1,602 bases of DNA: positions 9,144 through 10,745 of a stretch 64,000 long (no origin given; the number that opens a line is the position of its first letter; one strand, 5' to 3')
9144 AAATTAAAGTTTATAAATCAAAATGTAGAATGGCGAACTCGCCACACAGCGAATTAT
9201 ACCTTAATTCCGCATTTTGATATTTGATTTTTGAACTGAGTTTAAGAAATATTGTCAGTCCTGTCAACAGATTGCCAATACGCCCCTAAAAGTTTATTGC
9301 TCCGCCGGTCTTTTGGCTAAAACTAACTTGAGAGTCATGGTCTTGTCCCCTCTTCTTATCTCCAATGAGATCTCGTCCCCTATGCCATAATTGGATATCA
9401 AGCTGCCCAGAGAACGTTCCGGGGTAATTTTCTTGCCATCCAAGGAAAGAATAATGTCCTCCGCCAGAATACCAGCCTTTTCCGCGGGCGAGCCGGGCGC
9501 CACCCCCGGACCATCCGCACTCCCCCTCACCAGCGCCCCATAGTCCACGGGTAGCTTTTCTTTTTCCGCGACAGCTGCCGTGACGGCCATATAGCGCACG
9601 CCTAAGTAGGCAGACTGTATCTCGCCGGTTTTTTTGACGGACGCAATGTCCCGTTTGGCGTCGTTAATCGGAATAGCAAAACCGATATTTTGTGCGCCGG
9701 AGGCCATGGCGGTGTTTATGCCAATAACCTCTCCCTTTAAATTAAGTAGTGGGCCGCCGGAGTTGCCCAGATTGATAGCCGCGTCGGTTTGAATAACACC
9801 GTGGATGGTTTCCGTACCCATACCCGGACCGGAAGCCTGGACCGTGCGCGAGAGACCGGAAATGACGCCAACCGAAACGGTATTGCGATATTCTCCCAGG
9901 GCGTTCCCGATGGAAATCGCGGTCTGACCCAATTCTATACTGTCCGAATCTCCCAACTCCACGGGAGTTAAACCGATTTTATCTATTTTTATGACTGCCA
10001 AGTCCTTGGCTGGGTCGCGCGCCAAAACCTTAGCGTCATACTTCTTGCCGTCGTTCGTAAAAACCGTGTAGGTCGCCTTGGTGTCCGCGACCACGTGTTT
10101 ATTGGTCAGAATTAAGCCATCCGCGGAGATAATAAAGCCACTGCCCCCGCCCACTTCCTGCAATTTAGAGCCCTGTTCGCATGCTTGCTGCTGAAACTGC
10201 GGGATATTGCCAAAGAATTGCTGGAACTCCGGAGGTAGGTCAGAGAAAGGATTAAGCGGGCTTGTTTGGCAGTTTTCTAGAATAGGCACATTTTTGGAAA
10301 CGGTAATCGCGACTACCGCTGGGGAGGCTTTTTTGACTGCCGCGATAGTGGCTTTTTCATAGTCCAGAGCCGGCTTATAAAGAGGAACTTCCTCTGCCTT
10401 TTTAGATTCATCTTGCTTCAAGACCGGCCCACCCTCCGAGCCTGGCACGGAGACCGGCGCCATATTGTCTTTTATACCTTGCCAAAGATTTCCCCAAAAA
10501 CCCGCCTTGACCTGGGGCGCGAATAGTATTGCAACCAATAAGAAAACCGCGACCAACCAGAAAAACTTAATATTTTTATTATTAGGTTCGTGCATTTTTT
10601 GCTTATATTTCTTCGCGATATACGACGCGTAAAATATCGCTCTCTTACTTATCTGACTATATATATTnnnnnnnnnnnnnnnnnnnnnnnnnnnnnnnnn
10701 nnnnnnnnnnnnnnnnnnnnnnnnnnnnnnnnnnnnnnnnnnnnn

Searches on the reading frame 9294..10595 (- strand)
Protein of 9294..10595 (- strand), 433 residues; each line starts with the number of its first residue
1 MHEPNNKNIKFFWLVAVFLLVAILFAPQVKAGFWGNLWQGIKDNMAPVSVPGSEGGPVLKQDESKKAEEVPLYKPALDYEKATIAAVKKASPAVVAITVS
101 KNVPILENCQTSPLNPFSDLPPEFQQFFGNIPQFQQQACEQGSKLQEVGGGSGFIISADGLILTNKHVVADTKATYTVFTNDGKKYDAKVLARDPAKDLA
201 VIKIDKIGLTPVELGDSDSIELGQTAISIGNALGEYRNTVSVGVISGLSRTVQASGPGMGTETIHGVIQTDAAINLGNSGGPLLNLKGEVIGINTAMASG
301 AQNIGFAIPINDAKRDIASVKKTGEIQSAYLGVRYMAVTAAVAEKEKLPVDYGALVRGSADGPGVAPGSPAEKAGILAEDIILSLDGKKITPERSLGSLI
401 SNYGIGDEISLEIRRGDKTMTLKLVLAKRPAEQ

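Call 77: search_protein_families(library=pfam, proteins=[window:9294-10595:-], max_evalue=0.00001)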
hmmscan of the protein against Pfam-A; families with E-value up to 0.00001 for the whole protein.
window:9294-10595:- (433 aa): 5 families
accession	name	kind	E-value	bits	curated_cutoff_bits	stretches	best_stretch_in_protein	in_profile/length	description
PF13365.12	Trypsin_2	-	2.7e-35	122.7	27.6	1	151-293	1-144/144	Trypsin-like peptidase domain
PF00089.32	Trypsin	-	7.4e-18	65.6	20.6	1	152-314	28-217/220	Trypsin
PF13180.12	PDZ_2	-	2.5e-13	50.5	27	1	358-424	18-78/80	PDZ domain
PF17820.7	PDZ_6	-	9.5e-09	35.3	27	1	365-415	5-54/54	PDZ domain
PF10459.15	Peptidase_S46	-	3.7e-07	29.6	22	0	148-171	46-69/698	Peptidase S46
